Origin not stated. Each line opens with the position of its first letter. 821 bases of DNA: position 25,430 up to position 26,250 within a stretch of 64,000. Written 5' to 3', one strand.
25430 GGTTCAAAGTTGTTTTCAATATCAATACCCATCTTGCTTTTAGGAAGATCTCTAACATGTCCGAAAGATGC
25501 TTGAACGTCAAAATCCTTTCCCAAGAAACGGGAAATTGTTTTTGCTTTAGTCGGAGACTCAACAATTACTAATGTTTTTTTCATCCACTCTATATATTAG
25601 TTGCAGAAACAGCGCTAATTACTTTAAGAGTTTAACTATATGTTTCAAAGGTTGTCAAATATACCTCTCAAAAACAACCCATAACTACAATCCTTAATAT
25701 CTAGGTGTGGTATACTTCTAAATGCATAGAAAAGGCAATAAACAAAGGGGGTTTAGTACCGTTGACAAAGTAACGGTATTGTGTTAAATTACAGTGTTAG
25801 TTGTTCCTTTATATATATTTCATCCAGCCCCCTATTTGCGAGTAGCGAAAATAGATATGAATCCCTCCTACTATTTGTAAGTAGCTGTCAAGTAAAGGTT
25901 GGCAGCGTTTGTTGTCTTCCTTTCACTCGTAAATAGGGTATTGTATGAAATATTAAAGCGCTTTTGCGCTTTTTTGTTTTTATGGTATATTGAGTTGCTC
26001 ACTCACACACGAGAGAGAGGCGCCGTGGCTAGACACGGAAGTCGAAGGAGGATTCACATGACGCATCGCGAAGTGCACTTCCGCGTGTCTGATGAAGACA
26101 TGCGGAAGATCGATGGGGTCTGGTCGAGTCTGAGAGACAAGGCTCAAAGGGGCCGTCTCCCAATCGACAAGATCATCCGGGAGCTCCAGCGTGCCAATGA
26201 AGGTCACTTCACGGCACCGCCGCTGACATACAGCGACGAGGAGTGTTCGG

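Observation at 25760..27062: Island 2: unknown 309-aa protein behind a promoter-leader-attenuator arrangement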

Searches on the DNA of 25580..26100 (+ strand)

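Call 25: search_rna_families(source=window, start=25580, end=26100, threshold=evalue, max_evalue=10, show_alignments=3)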
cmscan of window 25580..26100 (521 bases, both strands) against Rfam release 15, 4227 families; matches with E-value up to 10: 2.
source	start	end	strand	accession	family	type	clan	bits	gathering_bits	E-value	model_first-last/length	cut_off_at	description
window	25771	25965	+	RF03922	MIR2119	Gene; miRNA;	-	26.1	73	0.33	1-188/188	no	MIR2119 microRNA precursor family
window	25902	25976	+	RF01394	isrK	Gene; sRNA;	-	13.1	50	2.7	1-77/77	no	isrK Hfq binding RNA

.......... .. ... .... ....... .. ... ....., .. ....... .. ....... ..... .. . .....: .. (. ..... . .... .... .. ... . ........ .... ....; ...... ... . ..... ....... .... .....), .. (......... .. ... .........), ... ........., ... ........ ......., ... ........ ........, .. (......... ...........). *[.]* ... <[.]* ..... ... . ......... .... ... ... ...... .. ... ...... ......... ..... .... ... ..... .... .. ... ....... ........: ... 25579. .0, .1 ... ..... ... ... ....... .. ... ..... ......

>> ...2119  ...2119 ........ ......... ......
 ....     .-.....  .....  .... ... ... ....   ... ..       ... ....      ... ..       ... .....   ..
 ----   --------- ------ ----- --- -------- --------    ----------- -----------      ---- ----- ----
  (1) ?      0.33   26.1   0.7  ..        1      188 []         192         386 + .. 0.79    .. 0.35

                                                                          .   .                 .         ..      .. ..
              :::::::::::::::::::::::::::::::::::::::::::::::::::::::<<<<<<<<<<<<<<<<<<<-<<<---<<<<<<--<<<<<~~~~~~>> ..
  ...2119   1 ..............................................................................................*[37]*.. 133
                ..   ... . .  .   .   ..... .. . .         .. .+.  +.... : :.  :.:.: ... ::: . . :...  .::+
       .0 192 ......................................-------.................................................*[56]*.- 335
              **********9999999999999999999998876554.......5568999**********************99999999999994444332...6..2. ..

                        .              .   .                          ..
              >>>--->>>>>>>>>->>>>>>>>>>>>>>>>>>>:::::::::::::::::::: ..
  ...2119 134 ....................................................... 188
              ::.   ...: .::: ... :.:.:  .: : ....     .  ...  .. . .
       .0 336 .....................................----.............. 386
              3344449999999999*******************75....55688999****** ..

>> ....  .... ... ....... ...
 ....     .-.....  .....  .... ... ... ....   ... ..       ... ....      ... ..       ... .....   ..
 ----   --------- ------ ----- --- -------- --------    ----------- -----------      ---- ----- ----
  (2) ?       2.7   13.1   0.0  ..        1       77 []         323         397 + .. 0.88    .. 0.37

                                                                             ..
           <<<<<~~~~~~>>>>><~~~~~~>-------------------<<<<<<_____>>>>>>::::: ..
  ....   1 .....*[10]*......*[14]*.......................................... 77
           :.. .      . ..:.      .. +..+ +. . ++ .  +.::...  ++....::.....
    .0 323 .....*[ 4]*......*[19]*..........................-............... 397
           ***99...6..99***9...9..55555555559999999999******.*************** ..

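Call 68: build_rna_model(alignment_id=A5)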
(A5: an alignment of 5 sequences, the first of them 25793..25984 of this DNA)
Model R1 built from alignment A5 (5 sequences, 199 columns); structure: RNAalifold consensus.
model positions 195; base pairs 61; branch points 3; effective number of sequences 0.81; information 0.591 bits per position. Calibrated on 0.2 Mb of random sequence (short: E-values are rough).
structure used (alignment columns):
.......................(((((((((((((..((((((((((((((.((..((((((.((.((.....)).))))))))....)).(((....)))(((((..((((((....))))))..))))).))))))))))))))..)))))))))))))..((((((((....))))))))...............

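Call 69: search_with_rna_model(model_id=R1, sources=[window, L003, L004, L005, L006, L009, L010, L011, L012, L013, L014, L015, L016, L017, L020, L021, L023, L002], max_evalue=10)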
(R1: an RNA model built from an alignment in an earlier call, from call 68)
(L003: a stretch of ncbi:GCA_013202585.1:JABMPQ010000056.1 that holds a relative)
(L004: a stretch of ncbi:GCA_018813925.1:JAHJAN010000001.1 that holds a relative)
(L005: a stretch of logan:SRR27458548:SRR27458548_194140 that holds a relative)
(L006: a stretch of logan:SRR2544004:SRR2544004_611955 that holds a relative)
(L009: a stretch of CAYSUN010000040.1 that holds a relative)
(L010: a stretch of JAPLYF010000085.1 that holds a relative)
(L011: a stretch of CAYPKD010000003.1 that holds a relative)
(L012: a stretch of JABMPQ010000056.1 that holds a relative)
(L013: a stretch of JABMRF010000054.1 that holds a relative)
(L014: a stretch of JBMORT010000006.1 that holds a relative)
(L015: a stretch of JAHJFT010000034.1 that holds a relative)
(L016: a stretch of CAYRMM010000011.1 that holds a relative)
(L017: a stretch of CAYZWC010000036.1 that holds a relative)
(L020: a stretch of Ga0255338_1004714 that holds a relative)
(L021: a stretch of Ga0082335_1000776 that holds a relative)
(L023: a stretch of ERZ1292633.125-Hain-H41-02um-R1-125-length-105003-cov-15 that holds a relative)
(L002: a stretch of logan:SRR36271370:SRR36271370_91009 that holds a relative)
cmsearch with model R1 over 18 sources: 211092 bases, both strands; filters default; matches with E-value up to 10: 13.
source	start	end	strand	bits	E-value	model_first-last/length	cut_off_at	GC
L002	487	681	+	240.7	1.5e-49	1-195/195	no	0.36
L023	8057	8250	-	234.4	3.5e-48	1-195/195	no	0.36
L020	6482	6677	-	234.2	3.8e-48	1-195/195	no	0.38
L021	6722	6918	-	232.7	8.3e-48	1-195/195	no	0.38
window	25794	25987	+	231.7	1.3e-47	1-195/195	no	0.36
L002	508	646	-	32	0.00012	22-160/195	no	0.37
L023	8091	8229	+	31.3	0.00016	22-160/195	no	0.37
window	25815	25953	-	30.8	0.00021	22-160/195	no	0.38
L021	6740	6922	+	25.8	0.0025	1-195/195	no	0.39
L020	6517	6655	+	24.2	0.0055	22-160/195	no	0.4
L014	2069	2127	+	13.7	1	1-195/195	no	0.31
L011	3518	3601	+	11.8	2.6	1-195/195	no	0.35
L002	648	668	-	9.5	8.1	161-181/195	no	0.38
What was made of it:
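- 25797..25979 (+): Small RNA gene of about 183 nt. The 5' end is inferred from the -10 element. The 3' end is the terminator U-tract. The covariance model hit spans 25794-25987 at 231.7 bits (call 69).
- The covariance model finds no such RNA upstream of distant family members (call 69).
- Tried and rejected: The covariance model found none (call 69).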

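Call 75: search_with_rna_model(model_id=R1, sources=[window, L002, L020, L021, L023, L024, L025, L026, L027, L028, L029, L030, L031, L032, L033, L034, L035, L036, L037, L038, L008], max_evalue=0.00001, make_alignment=true)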
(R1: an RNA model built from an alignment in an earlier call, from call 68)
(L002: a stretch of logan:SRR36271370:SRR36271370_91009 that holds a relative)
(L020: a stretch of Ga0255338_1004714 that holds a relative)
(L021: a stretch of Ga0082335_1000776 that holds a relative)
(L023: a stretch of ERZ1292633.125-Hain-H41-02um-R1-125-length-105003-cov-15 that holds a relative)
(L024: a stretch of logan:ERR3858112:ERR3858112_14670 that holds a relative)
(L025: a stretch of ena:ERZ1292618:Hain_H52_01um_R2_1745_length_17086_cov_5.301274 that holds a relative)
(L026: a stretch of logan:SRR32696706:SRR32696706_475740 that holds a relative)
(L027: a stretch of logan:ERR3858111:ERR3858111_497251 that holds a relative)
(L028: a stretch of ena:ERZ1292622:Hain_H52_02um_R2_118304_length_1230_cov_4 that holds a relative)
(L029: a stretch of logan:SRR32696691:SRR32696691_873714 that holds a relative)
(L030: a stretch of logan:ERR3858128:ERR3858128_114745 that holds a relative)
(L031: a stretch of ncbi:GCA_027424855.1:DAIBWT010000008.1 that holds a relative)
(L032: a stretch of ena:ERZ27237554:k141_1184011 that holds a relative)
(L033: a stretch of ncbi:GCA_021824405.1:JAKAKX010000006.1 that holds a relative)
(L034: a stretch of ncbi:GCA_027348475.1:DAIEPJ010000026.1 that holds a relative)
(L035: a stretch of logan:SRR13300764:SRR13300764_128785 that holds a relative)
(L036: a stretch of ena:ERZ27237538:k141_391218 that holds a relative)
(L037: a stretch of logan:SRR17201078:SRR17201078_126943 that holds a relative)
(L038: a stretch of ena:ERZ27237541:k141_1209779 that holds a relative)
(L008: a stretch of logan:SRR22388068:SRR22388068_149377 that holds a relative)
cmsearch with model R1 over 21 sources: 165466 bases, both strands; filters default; matches with E-value up to 0.00001: 12.
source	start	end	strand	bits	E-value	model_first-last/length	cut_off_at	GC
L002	487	681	+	240.7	1.2e-49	1-195/195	no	0.36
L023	8057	8250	-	234.4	2.8e-48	1-195/195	no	0.36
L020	6482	6677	-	234.2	3e-48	1-195/195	no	0.38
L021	6722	6918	-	232.7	6.5e-48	1-195/195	no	0.38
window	25794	25987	+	231.7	1.1e-47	1-195/195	no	0.36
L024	5619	5812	-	231.7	1.1e-47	1-195/195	no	0.36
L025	3066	3259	-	231.7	1.1e-47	1-195/195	no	0.36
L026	2070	2263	-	231.7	1.1e-47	1-195/195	no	0.36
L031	5606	5800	-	214.1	6.5e-44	1-195/195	no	0.39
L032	4041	4235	-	214.1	6.5e-44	1-195/195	no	0.39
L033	5606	5800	-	214.1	6.5e-44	1-195/195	no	0.39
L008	1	67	+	59.7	1e-10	130-195/195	5'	0.31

Alignment A6: 12 matches aligned to the model, 197 columns, each read 5' to 3' on its own strand. Consensus structure (alignment columns), stored with it:
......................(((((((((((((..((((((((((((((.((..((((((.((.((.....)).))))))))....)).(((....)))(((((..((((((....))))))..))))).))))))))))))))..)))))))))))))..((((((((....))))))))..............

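Call 80: search_with_rna_model(model_id=R1, sources=[L039, L040, L041, L042, L043], max_evalue=10, filters=off)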
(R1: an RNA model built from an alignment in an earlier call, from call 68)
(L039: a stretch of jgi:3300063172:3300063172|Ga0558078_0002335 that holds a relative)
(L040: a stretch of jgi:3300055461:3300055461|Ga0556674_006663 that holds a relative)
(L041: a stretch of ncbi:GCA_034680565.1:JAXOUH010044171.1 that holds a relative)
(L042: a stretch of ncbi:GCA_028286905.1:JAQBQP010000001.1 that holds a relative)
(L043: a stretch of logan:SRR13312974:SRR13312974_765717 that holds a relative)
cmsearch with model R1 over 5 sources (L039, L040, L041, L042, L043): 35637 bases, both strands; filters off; matches with E-value up to 10: 29.
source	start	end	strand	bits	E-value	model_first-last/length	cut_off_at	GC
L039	5374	5570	-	113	7.6e-23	1-195/195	no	0.4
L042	4540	4737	-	112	1.3e-22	1-195/195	no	0.35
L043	1520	1717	-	112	1.3e-22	1-195/195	no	0.35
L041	5175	5308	-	99.1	7.3e-20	25-157/195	no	0.44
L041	5153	5326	+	28.5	0.00011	1-195/195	no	0.43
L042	8151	8209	-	25.8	0.00042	1-195/195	no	0.34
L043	5131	5189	-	25.8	0.00042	1-195/195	no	0.34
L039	5393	5583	+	25.1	0.00061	1-195/195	no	0.4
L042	4560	4755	+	22.2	0.0025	1-195/195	no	0.35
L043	1540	1735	+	22.2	0.0025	1-195/195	no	0.35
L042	8140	8198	+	14.4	0.12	1-195/195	no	0.36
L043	5120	5178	+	14.4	0.12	1-195/195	no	0.36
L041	8355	8432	-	12.1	0.37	1-195/195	no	0.28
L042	2115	2152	-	9.4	1.5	1-195/195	no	0.26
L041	8342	8425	+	8.2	2.6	1-195/195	no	0.25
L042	5730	5816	-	8.1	2.7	1-195/195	no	0.36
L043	2710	2796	-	8.1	2.7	1-195/195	no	0.36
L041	4542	4611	-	7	4.7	1-195/195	no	0.43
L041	4399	4497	-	6.9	4.9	1-195/195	no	0.37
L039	7905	7982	-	6.7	5.4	1-195/195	no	0.45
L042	2495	2590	-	6.6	5.6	1-195/195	no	0.36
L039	7335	7425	-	6.2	6.9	1-195/195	no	0.29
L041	1048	1113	+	6.1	7.4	1-195/195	no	0.33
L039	3318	3377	-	6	7.6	1-195/195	no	0.33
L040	3318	3377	-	6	7.6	1-195/195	no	0.33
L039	6635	6695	-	5.9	8.2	1-195/195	no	0.28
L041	7525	7637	-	5.8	8.3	1-195/195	no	0.5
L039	2551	2646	-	5.8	8.6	1-195/195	no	0.42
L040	2551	2646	-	5.8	8.6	1-195/195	no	0.42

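Call 84: search_with_rna_model(model_id=R1, sources=[L002, L020, L021, L023, L024, L031, L039, L041, L042], max_evalue=1e-10, make_alignment=true, filters=off)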
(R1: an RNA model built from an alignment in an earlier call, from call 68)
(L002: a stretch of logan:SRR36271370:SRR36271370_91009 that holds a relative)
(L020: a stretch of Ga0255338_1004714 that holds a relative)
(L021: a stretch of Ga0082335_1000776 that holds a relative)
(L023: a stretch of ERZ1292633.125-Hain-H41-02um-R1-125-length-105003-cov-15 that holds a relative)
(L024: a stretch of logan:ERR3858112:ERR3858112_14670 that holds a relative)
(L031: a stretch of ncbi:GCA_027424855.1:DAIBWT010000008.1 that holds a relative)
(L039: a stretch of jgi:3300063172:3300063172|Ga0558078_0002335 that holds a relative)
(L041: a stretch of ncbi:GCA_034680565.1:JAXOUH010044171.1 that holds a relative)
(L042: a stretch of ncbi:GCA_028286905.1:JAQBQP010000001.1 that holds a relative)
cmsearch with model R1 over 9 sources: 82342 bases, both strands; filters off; matches with E-value up to 1e-10: 9.
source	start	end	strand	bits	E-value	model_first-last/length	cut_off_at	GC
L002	487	681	+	240.7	6e-50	1-195/195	no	0.36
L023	8057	8250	-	234.4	1.4e-48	1-195/195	no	0.36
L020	6482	6677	-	234.2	1.5e-48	1-195/195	no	0.38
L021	6722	6918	-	232.6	3.3e-48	1-195/195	no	0.38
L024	5619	5812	-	231.6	5.3e-48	1-195/195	no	0.36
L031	5606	5800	-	214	3.3e-44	1-195/195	no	0.39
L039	5374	5570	-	113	1.8e-22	1-195/195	no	0.4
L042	4540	4737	-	112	2.9e-22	1-195/195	no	0.35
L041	5175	5308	-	99.1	1.7e-19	25-157/195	no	0.44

Alignment A7: 9 matches aligned to the model, 204 columns, each read 5' to 3' on its own strand. Consensus structure (alignment columns), stored with it:
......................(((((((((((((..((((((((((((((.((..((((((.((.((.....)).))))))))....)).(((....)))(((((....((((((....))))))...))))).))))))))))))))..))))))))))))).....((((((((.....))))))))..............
